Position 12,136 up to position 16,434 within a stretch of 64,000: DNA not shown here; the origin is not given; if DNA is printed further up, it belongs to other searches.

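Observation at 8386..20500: Glycan-assembly island with polymerase-like GT modules fused or coupled to coiled-coil 'rulers' and capping-type methyltransferases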

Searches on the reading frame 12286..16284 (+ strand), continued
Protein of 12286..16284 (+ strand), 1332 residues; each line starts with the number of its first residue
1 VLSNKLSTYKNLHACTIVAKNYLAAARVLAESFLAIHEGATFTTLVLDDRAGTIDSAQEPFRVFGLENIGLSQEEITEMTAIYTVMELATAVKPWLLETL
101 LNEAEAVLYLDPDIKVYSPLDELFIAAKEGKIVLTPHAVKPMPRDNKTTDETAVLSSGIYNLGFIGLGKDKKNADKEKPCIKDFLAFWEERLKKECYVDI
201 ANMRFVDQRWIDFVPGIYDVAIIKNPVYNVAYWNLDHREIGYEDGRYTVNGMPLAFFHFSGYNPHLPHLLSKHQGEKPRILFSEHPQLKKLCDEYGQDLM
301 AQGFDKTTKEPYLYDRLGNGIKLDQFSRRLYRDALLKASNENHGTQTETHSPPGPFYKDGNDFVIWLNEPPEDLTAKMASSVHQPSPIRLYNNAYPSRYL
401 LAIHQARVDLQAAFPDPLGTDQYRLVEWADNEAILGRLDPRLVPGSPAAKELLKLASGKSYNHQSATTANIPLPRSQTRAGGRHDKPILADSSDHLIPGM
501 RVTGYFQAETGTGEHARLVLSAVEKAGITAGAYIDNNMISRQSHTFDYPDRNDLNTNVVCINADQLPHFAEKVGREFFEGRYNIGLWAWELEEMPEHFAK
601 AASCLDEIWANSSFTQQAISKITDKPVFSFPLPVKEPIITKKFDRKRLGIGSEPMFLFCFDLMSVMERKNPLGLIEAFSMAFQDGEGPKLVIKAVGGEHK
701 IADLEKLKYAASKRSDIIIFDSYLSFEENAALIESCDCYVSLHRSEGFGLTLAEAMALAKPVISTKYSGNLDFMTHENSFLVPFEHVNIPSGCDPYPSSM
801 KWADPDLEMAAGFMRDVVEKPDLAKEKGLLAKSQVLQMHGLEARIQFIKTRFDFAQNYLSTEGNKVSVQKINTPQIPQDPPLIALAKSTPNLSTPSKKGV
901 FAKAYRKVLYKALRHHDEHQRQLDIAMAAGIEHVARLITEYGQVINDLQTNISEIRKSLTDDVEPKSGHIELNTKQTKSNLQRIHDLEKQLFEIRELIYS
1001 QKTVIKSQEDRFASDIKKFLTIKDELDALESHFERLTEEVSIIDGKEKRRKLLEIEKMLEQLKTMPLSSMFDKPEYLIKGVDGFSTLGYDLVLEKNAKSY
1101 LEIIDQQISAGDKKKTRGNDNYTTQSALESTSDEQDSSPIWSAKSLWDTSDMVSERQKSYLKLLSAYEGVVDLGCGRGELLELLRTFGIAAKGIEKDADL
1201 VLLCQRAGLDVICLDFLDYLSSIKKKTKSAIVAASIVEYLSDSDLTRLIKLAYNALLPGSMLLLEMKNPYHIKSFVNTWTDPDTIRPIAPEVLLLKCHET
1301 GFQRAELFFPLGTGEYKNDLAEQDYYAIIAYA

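Call 22: find_related_loci(query=A2, collection=genome_contigs, flank=10000)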
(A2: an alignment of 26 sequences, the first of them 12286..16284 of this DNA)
Query A2 (1332 aa) in genome_contigs; peptide patterns used: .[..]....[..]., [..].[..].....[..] (x = any residue, [..] = any of these).
600 stretches matched a pattern (row limit reached: there are more); 572 encode a relative of the query (tblastn E <= 1e-3); the best 80 are kept; 80 distinct loci.
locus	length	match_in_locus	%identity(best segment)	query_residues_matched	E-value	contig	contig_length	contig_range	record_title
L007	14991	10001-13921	38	15-1330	0e+0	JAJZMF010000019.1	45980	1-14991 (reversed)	MAG: Actinomycetes bacterium isolate MAS3.bin16 NODE_1371_length_45980_cov_5.262098, whole genome shotgun sequence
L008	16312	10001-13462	38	11-1330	0e+0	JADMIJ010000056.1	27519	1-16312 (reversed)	MAG: Acidimicrobiales bacterium isolate MAG009 NODE_951_length_27519_cov_14.539179, whole genome shotgun sequence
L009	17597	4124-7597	37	7-1330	0e+0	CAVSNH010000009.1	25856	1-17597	MAG: uncultured Acidimicrobiaceae bacterium isolate MFD03399.bin.1.129 genome assembly, contig: contig_38159, whole geno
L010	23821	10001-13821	45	13-959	0e+0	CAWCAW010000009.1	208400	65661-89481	MAG: uncultured Acidimicrobiaceae bacterium isolate MFD04540.bin.2.81 genome assembly, contig: contig_6324, whole genome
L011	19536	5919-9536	37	12-1331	0e+0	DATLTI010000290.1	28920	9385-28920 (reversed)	MAG TPA_asm: Acidimicrobiales bacterium isolate SMAG_U13952 k141_869689, whole genome shotgun sequence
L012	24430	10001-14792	37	6-1330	0e+0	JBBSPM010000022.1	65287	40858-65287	MAG: Chthoniobacterales bacterium isolate LS6_sbin.56 LS6_sbin.56_K_278716_L_65287_cov_35.5512, whole genome shotgun seq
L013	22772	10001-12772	43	14-990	0e+0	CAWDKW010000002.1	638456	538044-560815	MAG: uncultured Acidimicrobiaceae bacterium isolate MFD09286.bin.1.150 genome assembly, contig: contig_24839, whole geno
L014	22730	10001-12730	43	12-961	0e+0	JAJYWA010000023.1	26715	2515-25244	MAG: Actinomycetes bacterium isolate FK2.bin64 NODE_2200_length_26715_cov_1.481796, whole genome shotgun sequence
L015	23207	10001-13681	36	12-1330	0e+0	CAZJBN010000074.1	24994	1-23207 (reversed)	MAG TPA_asm: uncultured Bifidobacteriaceae bacterium isolate SRP344714_co2_101 genome assembly, contig: NODE_5049_length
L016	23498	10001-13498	43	11-1332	0e+0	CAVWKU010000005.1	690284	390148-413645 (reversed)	MAG: uncultured Acidimicrobiaceae bacterium isolate MFD04434.bin.2.88 genome assembly, contig: contig_1621, whole genome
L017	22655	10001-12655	43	12-932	0e+0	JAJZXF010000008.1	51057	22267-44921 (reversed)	MAG: Actinomycetes bacterium isolate TL1-3.bin48 NODE_438_length_51057_cov_3.839407, whole genome shotgun sequence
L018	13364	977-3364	46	12-857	0e+0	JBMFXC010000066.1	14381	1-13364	MAG: Acidimicrobiales bacterium isolate KM4364-34 NODE_2113_length_14381_cov_6.306575, whole genome shotgun sequence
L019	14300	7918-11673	35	11-1332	0e+0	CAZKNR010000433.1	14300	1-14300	MAG TPA_asm: uncultured Acidobacteriota bacterium isolate binchicken_co165_16 genome assembly, contig: k141_441394, whol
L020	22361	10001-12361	44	11-853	0e+0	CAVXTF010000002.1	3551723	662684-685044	MAG: uncultured Acidimicrobiales bacterium isolate MFD05512.bin.2.148 genome assembly, contig: contig_5129, whole genome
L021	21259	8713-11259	43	11-852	0e+0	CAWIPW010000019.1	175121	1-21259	MAG: uncultured Actinomycetota bacterium isolate MFD01716.bin.2.110 genome assembly, contig: contig_90386, whole genome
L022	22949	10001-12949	38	10-1041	0e+0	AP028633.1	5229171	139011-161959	Acidothermaceae bacterium B102 DNA, complete genome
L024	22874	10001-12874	39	12-960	0e+0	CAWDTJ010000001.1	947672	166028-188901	MAG: uncultured Actinomycetes bacterium isolate MFD04492.bin.2.164 genome assembly, contig: contig_20819, whole genome s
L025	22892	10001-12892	38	6-1044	0e+0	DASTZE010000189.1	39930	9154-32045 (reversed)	MAG TPA_asm: Gaiellaceae bacterium isolate SMAG_U2460 k141_945505, whole genome shotgun sequence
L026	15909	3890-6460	40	12-922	0e+0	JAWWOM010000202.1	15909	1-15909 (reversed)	MAG: Frankiales bacterium isolate BP_347 scaffold_2438484, whole genome shotgun sequence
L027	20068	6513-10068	42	1-1330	0e+0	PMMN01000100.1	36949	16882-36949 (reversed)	MAG: Actinomycetota bacterium isolate fen_451 73.20100900_E1D.68_contig_799, whole genome shotgun sequence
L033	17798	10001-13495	39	12-1330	0e+0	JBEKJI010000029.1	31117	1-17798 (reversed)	MAG: Gaiellaceae bacterium isolate SPRUCE 31 SPRUCE_31_29, whole genome shotgun sequence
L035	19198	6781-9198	45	12-852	0e+0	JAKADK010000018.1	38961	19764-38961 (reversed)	MAG: Actinomycetes bacterium isolate WH5.bin15 NODE_414_length_38961_cov_5.222975, whole genome shotgun sequence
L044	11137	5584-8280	38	3-968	0e+0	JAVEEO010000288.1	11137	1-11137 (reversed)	MAG: Pseudonocardiales bacterium isolate BP_201 scaffold_7358256, whole genome shotgun sequence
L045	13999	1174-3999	38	13-1015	0e+0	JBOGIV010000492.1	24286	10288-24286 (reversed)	MAG: Vicinamibacterales bacterium isolate M3-S_metawrap_bin.87 k127_1343892, whole genome shotgun sequence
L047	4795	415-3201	38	8-1016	0e+0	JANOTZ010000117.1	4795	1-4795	MAG: Frankiales bacterium isolate VAR_39_metabat_200 VAR_39_k141_3594881, whole genome shotgun sequence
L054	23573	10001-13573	32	6-1330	0e+0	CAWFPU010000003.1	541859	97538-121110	MAG: uncultured Solirubrobacterales bacterium isolate MFD05512.bin.1.172 genome assembly, contig: contig_23892, whole ge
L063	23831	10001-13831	37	11-1332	2e-180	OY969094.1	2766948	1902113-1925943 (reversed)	MAG: uncultured Solirubrobacterales bacterium isolate MFD09206.bin.c.2 genome assembly, chromosome: 1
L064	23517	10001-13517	43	12-1330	3e-180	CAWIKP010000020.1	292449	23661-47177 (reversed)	MAG: uncultured Acidobacteriota bacterium isolate MFD05176.bin.2.36 genome assembly, contig: contig_28405, whole genome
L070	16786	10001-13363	39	11-1332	4e-176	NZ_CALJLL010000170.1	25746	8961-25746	MAG: uncultured Nocardioides sp. isolate SRR1506984_bin.84_CONCOCT_v1.1_MAG ERZ761607.1728, whole genome shotgun sequenc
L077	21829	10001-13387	36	12-1332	1e-172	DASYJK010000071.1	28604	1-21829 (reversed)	MAG TPA_asm: Solirubrobacterales bacterium isolate SMAG_U4293 k141_2746993, whole genome shotgun sequence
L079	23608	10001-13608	40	16-1332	1e-172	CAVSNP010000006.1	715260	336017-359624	MAG: uncultured Actinomycetes bacterium isolate MFD03399.bin.2.13 genome assembly, contig: contig_18681, whole genome sh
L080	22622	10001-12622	36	12-954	3e-171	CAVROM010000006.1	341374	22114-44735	MAG: uncultured Solirubrobacteraceae bacterium isolate MFD04944.bin.2.220 genome assembly, contig: contig_35673, whole g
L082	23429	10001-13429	39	12-1332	1e-169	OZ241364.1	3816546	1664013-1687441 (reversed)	MAG: Solirubrobacterales bacterium isolate 2ae1c566-6e5f-4321-a3ba-fbf66b76e6c8 genome assembly, chromosome: 1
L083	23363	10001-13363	37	10-1332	1e-173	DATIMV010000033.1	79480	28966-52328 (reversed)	MAG TPA_asm: Solirubrobacterales bacterium isolate SMAG_U15779 k141_1510163, whole genome shotgun sequence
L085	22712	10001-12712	35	16-994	2e-169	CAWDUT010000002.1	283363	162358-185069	MAG: uncultured Solirubrobacteraceae bacterium isolate MFD05442.bin.1.311 genome assembly, contig: contig_17938, whole g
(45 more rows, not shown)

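Call 28: search_protein_families(library=pfam, proteins=[L027:3264-4283:-, L085:3227-5053:-, L054:20075-21433:+, L033:15141-15947:-, L035:9542-11878:-, L020:94-3666:+, L014:18183-19268:-, L024:15741-18005:-, L054:13674-14882:-, L017:1807-3339:+], max_evalue=0.001)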
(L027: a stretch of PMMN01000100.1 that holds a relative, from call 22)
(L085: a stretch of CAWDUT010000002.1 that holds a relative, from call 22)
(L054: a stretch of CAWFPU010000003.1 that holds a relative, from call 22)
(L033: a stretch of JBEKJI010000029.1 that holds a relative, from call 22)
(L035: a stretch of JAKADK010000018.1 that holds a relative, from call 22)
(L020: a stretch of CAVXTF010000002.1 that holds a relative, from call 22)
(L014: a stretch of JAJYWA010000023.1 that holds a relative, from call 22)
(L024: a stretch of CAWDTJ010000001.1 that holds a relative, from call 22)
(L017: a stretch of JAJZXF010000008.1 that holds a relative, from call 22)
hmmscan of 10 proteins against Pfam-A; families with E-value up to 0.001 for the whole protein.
L027:3264-4283:- (339 aa): 3 families
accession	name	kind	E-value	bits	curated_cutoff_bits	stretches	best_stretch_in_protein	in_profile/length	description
PF16363.11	GDP_Man_Dehyd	-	2.1e-126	422.3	27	1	11-318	1-332/332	GDP-mannose 4,6 dehydratase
PF01370.27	Epimerase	-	2.5e-60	204.3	20.9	1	10-250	1-240/240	NAD dependent epimerase/dehydratase family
PF05368.20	NmrA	-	5.9e-06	26.5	27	1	8-76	3-68/298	NmrA-like family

L085:3227-5053:- (608 aa): 0 families

L054:20075-21433:+ (452 aa): 4 families
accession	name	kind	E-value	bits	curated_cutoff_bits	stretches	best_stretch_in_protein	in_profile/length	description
PF00005.33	ABC_tran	-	9.2e-19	68.8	25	1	52-182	1-134/137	ABC transporter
PF14524.12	Wzt_C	-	7.1e-18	65.4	30.4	1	266-400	4-143/143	Wzt C-terminal domain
PF13476.12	AAA_23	-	0.00018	22.6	27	1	53-83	11-40/201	AAA domain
PF13304.12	AAA_21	-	0.00029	21.5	27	0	64-88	1-25/304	AAA domain, putative AbiEii toxin, Type IV TA system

L033:15141-15947:- (268 aa): 6 families
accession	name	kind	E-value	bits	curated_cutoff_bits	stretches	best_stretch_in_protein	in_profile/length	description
PF13489.12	Methyltransf_23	-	1.9e-08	34.6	27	1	46-209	20-162/164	Methyltransferase domain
PF08241.18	Methyltransf_11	-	4.3e-06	27.7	21.2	1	54-140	2-85/95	Methyltransferase domain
PF13847.12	Methyltransf_31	-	1.9e-05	24.8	27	1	48-167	3-128/145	Methyltransferase domain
PF08003.17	Methyltransf_9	-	6.7e-05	22.4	23.8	1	38-156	104-225/315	Protein of unknown function (DUF1698)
PF08242.18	Methyltransf_12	-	7.8e-05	23.8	30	1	54-141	2-91/98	Methyltransferase domain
PF13649.12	Methyltransf_25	-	0.00015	22.8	27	1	54-141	3-92/97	Methyltransferase domain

L035:9542-11878:- (778 aa): 0 families

L020:94-3666:+ (1190 aa): 7 families
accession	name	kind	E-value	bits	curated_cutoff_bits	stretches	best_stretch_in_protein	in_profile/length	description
PF17757.6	UvrB_inter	-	2.3e-24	85.8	22.9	1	136-221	1-87/91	UvrB interaction domain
PF00270.35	DEAD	-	2.9e-22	79.6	26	1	616-777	1-164/167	DEAD/DEAH box helicase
PF03461.20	TRCF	-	1.1e-20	74.2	25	1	1016-1090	2-76/95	TRCF domain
PF02559.22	CarD_TRCF_RID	-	3.1e-20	72.4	23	1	494-548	2-56/57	CarD-like/TRCF RID domain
PF00271.37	Helicase_C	-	7.1e-19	68.5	23.5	1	814-921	4-110/110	Helicase conserved C-terminal domain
PF04851.21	ResIII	-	0.00028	21.3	22.5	1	619-772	8-162/164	Type III restriction enzyme, res subunit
PF21132.2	MFD_D3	-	0.00092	19.6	21.8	0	405-469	9-73/73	MFD, D3 domain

L014:18183-19268:- (361 aa): 2 families
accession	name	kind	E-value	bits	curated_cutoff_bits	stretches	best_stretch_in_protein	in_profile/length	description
PF01370.27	Epimerase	-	9.6e-15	55.1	20.9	1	9-235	1-240/240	NAD dependent epimerase/dehydratase family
PF16363.11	GDP_Man_Dehyd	-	7.5e-05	22.8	27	1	59-139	64-145/332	GDP-mannose 4,6 dehydratase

L024:15741-18005:- (754 aa): 0 families

L054:13674-14882:- (402 aa): 0 families

L017:1807-3339:+ (510 aa): 2 families
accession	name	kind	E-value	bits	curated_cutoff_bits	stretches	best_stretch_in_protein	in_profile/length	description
PF03819.22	MazG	-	4.1e-26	91.5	22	1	235-313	1-74/74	MazG nucleotide pyrophosphohydrolase domain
PF00590.25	TP_methylase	-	1.1e-08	35.8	27.8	1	34-190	47-211/212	Tetrapyrrole (Corrin/Porphyrin) Methylases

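Call 56: predict_structure(alignment_id=A3)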
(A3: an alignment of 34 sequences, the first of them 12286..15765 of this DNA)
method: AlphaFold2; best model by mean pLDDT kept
length: 1160 residues; sequences in the alignment: 34
mean_pLDDT: 77.2   pTM: 0.66
mean pLDDT of the five models: 77.2, 76.5, 74.0, 73.3, 71.2
residues with pLDDT >= 90: 427; 70-90: 390; 50-70: 160; < 50: 183
segments of 3 or more residues with pLDDT < 50: 1-8, 204-206, 460-493, 863-877, 962-969, 1033-1046, 1061-1105, 1111-1148, 1152-1160
pLDDT, mean of each block of 10 residues (from residue 1): 42 94 96 94 94 91 95 89 86 93 93 94 91 84 71 57 80 72 89 70 53 81 91 85 94 93 84 72 89 95 91 89 91 86 59 89 94 80 64 90 89 85 92 87 92 79 40 36 33 71 87 89 95 83 79 94 89 87 92 86 93 90 92 88 89 94 86 96 95 89 91 94 87 96 76 93 80 88 91 79 94 98 97 92 92 92 42 41 71 68 76 74 76 71 68 61 48 66 71 69 70 71 65 46 51 60 43 42 44 39 45 37 33 36 41 42
secondary structure, 60 per line:
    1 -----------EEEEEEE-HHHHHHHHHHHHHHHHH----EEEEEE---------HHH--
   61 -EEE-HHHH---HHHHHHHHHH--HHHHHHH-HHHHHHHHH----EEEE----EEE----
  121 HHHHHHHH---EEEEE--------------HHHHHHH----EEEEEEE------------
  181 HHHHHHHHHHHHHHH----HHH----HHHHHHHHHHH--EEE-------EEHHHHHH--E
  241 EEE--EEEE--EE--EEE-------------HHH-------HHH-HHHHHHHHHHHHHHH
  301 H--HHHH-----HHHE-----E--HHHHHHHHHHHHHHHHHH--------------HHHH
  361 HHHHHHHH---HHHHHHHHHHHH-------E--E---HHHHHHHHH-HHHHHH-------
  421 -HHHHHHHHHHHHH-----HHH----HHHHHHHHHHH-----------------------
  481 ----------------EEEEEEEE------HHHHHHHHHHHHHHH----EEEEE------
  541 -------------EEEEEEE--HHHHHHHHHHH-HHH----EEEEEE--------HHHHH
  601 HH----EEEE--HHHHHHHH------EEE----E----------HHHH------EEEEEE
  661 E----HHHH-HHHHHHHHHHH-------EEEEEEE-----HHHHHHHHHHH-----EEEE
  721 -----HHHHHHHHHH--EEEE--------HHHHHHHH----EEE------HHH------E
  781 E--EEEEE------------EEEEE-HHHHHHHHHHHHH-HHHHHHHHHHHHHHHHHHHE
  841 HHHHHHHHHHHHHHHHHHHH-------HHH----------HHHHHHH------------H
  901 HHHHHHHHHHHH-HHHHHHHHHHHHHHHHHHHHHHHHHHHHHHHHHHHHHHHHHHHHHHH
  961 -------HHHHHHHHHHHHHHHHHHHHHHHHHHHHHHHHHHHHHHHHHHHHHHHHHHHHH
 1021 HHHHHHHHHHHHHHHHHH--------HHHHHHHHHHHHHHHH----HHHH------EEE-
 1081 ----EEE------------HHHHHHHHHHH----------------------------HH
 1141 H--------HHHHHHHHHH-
elements in order (helices of 4 or more, strands of 3 or more residues): E12-18 H20-36 E41-46 E62-64 H66-69 H73-82 H85-91 H93-101 E106-109 E114-116 H121-128 E132-136 H151-157 E162-168 H181-195 H207-217 E220-222 H232-237 E240-243 E246-249 E256-258 H286-301 H304-307 H325-342 H357-368 H372-383 H398-406 H408-413 H422-434 H447-457 E497-504 H511-525 E530-534 E554-560 H563-573 E582-587 H596-602 E607-610 H613-620 E627-629 H645-648 E655-661 H666-669 H671-681 E689-695 H701-711 E717-720 H726-735 E738-741 H750-757 E762-764 E784-788 E801-805 H807-819 H821-839 H841-860 H881-887 H900-912 H914-960 H968-1038 H1047-1062 H1067-1070 E1077-1079 E1085-1087 H1100-1110 H1150-1159
